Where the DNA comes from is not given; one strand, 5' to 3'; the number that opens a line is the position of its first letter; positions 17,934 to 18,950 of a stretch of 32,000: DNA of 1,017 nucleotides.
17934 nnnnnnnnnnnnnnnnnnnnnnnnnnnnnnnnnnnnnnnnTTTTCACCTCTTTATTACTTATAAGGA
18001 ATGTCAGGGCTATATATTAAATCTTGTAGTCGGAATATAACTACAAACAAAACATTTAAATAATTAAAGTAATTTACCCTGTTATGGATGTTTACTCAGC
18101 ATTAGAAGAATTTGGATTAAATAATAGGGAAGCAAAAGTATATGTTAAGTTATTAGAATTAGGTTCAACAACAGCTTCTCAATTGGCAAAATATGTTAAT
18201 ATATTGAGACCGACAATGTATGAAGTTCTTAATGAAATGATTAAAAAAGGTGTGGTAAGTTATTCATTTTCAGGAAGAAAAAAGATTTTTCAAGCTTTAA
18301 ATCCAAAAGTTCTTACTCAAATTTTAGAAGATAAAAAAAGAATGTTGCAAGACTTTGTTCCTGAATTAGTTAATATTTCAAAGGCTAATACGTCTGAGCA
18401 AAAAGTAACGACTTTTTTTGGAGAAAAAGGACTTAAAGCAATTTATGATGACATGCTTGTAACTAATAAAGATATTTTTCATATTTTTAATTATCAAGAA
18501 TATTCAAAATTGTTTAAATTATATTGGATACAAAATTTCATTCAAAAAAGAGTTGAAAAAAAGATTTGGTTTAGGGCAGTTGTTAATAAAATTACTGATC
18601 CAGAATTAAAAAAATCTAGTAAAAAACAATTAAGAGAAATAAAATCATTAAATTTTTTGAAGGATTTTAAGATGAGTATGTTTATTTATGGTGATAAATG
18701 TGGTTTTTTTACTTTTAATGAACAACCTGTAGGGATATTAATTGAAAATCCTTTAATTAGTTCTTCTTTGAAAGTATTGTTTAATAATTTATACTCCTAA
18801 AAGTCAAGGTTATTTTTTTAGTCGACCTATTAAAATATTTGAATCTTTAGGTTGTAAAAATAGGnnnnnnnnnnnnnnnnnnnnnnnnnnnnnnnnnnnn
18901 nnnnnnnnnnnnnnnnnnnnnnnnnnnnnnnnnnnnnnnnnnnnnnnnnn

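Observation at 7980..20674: Five Liv-type binding proteins and three TrmB regulators share a single translocator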

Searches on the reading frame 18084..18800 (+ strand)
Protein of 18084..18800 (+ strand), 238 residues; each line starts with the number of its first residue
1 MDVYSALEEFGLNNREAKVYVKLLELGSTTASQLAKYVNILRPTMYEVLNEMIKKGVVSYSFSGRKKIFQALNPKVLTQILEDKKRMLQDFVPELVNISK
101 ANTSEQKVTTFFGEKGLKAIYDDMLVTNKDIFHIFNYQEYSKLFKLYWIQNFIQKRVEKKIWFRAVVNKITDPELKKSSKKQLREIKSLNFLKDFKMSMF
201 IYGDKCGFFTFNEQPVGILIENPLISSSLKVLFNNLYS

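Call 5: search_protein_families(library=pfam, proteins=[window:18084-18800:+], max_evalue=0.01)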
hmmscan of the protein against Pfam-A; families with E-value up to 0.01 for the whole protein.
window:18084-18800:+ (238 aa): 4 families
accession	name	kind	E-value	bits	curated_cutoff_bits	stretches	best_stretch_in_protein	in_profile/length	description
PF01978.25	TrmB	-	2.1e-16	60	25.6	1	7-75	1-68/68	Sugar-specific transcriptional regulator TrmB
PF01047.28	MarR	-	0.0004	20.6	24.6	1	13-59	2-48/59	MarR family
PF01022.26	HTH_5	-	0.0029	17.9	22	0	21-60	8-47/47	Bacterial regulatory protein, arsR family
PF13545.12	HTH_Crp_2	-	0.0069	16.8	27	0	30-78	24-68/70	Crp-like helix-turn-helix domain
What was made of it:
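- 18084..18800 (+): TrmB3: TrmBL2-like regulator, 238 aa. PF01978 E 2.1e-16 (call 5).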

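Call 17: search_solved_structures(query=window:18084-18800:+, max_evalue=1, show_alignments=2)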
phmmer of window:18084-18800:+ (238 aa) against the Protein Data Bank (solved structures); distinct sequences matched with E-value up to 1: 17.
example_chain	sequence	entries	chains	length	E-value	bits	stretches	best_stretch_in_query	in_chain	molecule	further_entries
5bqt_A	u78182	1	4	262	6.8e-05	26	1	7-89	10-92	Putative HTH-type transcriptional regulator TrmBL2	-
5box_A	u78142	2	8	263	6.8e-05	26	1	7-89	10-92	Putative HTH-type transcriptional regulator TrmBL2 | TrmBL2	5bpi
5bpd_A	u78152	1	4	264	6.9e-05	26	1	7-89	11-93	TrmBL2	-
3qph_A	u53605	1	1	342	0.0098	19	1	3-111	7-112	TrmB, a global transcription regulator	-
6h8s_A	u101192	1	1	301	0.054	16.5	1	46-168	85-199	Tyrosine-protein phosphatase non-receptor type 5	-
7el2_A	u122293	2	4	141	0.11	15.5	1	5-59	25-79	Homoprotocatechuate degradation operon regulator HpaR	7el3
8sls_A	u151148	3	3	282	0.14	15.2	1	61-166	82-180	Tyrosine-protein phosphatase non-receptor type 5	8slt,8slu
2bv5_A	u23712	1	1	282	0.14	15.2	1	61-166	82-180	TYROSINE-PROTEIN PHOSPHATASE, NON-RECEPTOR TYPE 5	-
7rkc_A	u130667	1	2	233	0.15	15.1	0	142-189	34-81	D_3_633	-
2cjz_A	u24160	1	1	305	0.16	15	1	61-166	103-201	HUMAN PROTEIN TYROSINE PHOSPHATASE PTPN5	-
2bij_A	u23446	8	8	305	0.16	15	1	61-166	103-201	TYROSINE-PROTEIN PHOSPHATASE, NON-RECEPTOR TYPE 5 | Tyrosine-protein phosphatase non-receptor type 5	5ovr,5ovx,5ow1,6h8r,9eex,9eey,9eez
1sfx_A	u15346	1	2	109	0.19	14.7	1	4-63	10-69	Conserved hypothetical protein AF2008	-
8tm9_A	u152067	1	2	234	0.26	14.3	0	142-189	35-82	D_3_633_8x peptide bound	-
8tlp_A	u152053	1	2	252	0.49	13.4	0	142-189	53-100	D_3_633_8x, no peptide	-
2fbi_A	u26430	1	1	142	0.59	13.1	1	6-59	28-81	probable transcriptional regulator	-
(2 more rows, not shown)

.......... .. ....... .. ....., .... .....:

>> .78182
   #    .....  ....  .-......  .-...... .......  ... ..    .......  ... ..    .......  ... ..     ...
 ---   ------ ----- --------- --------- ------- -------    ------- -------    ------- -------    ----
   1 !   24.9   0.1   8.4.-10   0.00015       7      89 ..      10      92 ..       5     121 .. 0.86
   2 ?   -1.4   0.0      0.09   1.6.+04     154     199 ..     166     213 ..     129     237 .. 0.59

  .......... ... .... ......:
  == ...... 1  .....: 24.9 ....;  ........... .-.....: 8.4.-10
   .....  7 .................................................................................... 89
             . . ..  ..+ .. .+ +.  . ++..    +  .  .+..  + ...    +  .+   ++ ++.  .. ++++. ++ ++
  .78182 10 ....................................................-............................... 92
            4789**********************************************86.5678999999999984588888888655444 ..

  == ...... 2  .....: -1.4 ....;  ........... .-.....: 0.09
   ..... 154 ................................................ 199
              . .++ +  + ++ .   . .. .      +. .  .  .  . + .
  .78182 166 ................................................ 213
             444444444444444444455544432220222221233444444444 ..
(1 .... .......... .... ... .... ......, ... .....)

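Call 20: search_solved_structures(query=A1, max_evalue=1, show_alignments=2)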
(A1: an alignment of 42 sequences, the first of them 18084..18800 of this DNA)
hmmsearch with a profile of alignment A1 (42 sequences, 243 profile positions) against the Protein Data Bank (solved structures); distinct sequences matched with E-value up to 1: 20.
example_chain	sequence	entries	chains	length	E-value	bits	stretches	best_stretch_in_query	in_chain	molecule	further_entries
3qph_A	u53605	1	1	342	2e-12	50.6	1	4-110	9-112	TrmB, a global transcription regulator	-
5bpd_A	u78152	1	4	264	1.4e-10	44.5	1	7-243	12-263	TrmBL2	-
5box_A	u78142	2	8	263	1.5e-10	44.4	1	7-243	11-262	Putative HTH-type transcriptional regulator TrmBL2 | TrmBL2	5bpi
5bqt_A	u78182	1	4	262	1.5e-10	44.4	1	7-243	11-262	Putative HTH-type transcriptional regulator TrmBL2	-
1ku9_A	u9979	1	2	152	9.3e-05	25.5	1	9-128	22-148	hypothetical protein MJ223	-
2odp_A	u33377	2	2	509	0.021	17.8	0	70-124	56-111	Complement C2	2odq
9u61_B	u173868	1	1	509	0.021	17.8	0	70-124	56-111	Serine protease complement C2b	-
2i6q_A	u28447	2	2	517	0.022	17.7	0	70-124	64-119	Complement C2a fragment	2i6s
9qj4_D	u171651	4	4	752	0.06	16.3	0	70-124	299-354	Complement C2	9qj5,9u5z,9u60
9qk2_E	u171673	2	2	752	0.06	16.3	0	70-124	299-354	Complement C2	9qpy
1sfx_A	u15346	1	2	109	0.09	15.7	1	4-83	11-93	Conserved hypothetical protein AF2008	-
1r22_A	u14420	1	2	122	0.14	15.1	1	20-74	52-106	Transcriptional repressor smtB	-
2lvs_A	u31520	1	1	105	0.15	15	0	31-55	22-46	Putative uncharacterized protein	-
1r1t_A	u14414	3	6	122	0.23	14.3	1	20-74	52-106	Transcriptional repressor smtB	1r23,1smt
6j5i_J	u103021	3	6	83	0.32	13.9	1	64-105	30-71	ATPase inhibitor, mitochondrial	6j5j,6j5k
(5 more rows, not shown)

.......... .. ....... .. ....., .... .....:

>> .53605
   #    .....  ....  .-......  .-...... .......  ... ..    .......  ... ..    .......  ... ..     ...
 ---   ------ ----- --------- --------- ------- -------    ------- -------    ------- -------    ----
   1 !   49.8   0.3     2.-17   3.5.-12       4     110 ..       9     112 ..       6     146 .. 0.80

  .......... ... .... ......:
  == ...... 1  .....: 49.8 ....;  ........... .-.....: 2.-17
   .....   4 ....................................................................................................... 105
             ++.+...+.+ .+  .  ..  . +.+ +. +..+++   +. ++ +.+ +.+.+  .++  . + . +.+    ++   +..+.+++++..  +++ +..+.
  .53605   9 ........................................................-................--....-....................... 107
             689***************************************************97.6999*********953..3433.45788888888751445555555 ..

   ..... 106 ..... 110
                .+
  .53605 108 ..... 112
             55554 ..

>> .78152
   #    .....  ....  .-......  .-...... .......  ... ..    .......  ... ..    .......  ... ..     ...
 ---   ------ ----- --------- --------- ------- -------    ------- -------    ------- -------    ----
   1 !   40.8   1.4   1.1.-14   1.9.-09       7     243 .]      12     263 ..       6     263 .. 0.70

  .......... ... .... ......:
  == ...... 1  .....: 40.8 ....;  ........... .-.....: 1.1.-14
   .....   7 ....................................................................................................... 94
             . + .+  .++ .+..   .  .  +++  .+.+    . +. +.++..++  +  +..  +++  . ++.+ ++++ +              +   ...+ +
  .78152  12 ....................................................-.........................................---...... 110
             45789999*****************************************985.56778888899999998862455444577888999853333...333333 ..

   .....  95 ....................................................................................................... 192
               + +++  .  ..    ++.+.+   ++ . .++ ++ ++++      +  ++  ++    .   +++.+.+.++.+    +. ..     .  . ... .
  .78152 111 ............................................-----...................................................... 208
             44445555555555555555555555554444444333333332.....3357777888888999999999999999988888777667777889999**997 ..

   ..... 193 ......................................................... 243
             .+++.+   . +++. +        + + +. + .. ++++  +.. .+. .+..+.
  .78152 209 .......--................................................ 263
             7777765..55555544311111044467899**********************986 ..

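Call 21: search_protein_families(library=ncbifam, proteins=[window:18084-18800:+], max_evalue=0.001)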
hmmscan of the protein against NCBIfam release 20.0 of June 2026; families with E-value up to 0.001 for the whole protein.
window:18084-18800:+ (238 aa): 6 families
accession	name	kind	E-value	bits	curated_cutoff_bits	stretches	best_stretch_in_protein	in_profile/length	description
NF047390.1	TransRegTrmBL1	equivalog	2.8e-08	33.1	650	1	4-83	7-86/341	HTH-type sugar sensing transcriptional regulator TrmBL1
NF041141.1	tran_reg_TrmBL2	equivalog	3.3e-07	30.1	530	1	8-88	12-92/264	HTH-type transcriptional regulator TrmBL2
NF047392.1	TransRegTrmBHalo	equivalog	2.4e-06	26.8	500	1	8-104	14-106/349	HTH-type sugar sensing transcriptional regulator TrmB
NF053606.1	Sta1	subfamily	4.4e-05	23.5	80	1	10-59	16-65/100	Sta1 family transcriptional regulator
NF040939.2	trans_reg_lrs14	equivalog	0.00023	21.2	90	0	10-60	17-68/103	Lrs14 family HTH-type transcriptional regulator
NF007339.0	PRK09834.1-1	equivalog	0.00062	19.1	299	1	18-66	28-76/271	DNA-binding transcriptional regulator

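Call 36: predict_structure(alignment_id=A1)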
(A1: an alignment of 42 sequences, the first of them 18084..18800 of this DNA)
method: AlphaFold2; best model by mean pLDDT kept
length: 238 residues; sequences in the alignment: 42
mean_pLDDT: 88.7   pTM: 0.60
mean pLDDT of the five models: 88.7, 88.6, 88.0, 88.0, 87.4
residues with pLDDT >= 90: 140; 70-90: 76; 50-70: 22; < 50: 0
segments of 3 or more residues with pLDDT < 50: none
pLDDT, mean of each block of 10 residues (from residue 1): 92 97 97 95 95 97 95 93 87 78 76 92 81 86 86 88 86 64 83 88 94 92 94 94
secondary structure, 60 per line:
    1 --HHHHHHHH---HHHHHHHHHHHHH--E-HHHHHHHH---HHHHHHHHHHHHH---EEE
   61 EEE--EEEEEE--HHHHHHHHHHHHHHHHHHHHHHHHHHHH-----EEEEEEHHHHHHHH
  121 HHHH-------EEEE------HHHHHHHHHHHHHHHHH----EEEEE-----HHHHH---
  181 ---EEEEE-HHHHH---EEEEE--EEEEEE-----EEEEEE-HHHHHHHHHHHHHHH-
elements in order: H3-10 H14-26 H31-38 H42-54 E58-63 E66-71 H74-101 E107-112 H113-124 E132-135 H142-158 E163-167 H173-177 E184-188 H190-194 E198-202 E205-210 E216-221 H223-237
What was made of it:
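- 18084..18800 (+): AlphaFold model pLDDT 88.7 (call 36).
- On TrmB family of transcription regulators: The model predicts a helix at residues 74-101 (call 36).
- The AF2 model has pLDDT 88.7 (call 36).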

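Call 40: fold_search(model_id=the predicted structure, library=pdb)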
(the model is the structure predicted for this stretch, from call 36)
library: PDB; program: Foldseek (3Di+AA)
matches with E <= 10: 1581; with E <= 0.001: 36
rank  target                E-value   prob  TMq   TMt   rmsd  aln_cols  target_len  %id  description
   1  5bqt_A                1.5e-14  1.00  0.45  0.41  19.3       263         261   18  Structure of TrmBL2, an archaeal chromatin protein, shows a novel mode of DNA binding. (released 2015-09-02)
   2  5bpd_D                2.3e-13  1.00  0.42  0.39   9.4       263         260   19  Structure of TrmBL2, an archaeal chromatin protein, shows a novel mode of DNA binding. (released 2015-09-02)
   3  5box_A                2.4e-13  1.00  0.42  0.39  20.4       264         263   16  Structure of TrmBL2, an archaeal chromatin protein, shows a novel mode of DNA binding. (released 2015-09-02)
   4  5bqt_B                2.6e-13  1.00  0.44  0.42  18.3       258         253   20  Structure of TrmBL2, an archaeal chromatin protein, shows a novel mode of DNA binding. (released 2015-09-02)
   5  5bpd_C                3.3e-13  1.00  0.45  0.42   8.7       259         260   18  Structure of TrmBL2, an archaeal chromatin protein, shows a novel mode of DNA binding. (released 2015-09-02)
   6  5bpi_D                1.9e-12  1.00  0.44  0.41   8.6       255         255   21  Structure of TrmBL2, an archaeal chromatin protein, shows a novel mode of DNA binding. (released 2015-09-02)
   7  5bpd_B                2.0e-12  1.00  0.43  0.39  20.2       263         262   18  Structure of TrmBL2, an archaeal chromatin protein, shows a novel mode of DNA binding. (released 2015-09-02)
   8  5bpi_C                9.9e-12  1.00  0.46  0.43   8.6       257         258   20  Structure of TrmBL2, an archaeal chromatin protein, shows a novel mode of DNA binding. (released 2015-09-02)
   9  3qph_A                7.0e-09  1.00  0.55  0.42   6.0       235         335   15  The three-dimensional structure of TrmB, a global transcriptional regulator of the hyperthermophilic archaeon Pyrococc (released 2012-05-30)
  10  4ggj                  2.0e-04  1.00  0.43  0.60   3.7       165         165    8  Crystal structure of Zucchini from mouse (mZuc / PLD6 / MitoPLD) (released 2012-10-10)
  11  4rs8_A                2.4e-04  1.00  0.26  0.68   6.1        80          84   20  Apo structure of novel pNOB8 plasmid centromere binding protein (released 2015-09-16)
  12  7l1i                  2.6e-04  1.00  0.28  0.39  12.3       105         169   17  Crystal structure of the MarR family transcriptional regulator from Acineotobacter baumannii bound to Indole 3 acetic ac (released 2022-02-09)
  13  7el3_B                2.7e-04  1.00  0.28  0.48  14.8       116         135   17  Crystal structure of HpaR-DNA complex from Acinetobacter baumannii (released 2022-01-19)
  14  7kua                  4.4e-04  1.00  0.29  0.44  13.2       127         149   19  Crystal structure of the MarR family transcriptional regulator from Pseudomonas putida bound to Indole 3 acetic acid (released 2021-12-01)
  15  3e6m_B                4.7e-04  1.00  0.28  0.43  12.1       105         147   18  The crystal structure of a MarR family transcriptional regulator from Silicibacter pomeroyi DSS. (released 2008-09-02)
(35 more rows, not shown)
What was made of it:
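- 18084..18800 (+): The top Foldseek PDB hits are TrmBL2, full length (call 40).
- On TrmBL2 orthologs (chromatin protein): Fold and architecture do match (call 40).
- Closest known: TrmBL2. Same: The overall architecture and fold are the same: wHTH, coiled coil and a PLD-like C-terminal domain (calls 20, 40).
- The top Foldseek hits are TrmBL2 at E 1.5e-14, and the C-terminal domain also matches the PLD-like Zucchini fold (call 40).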
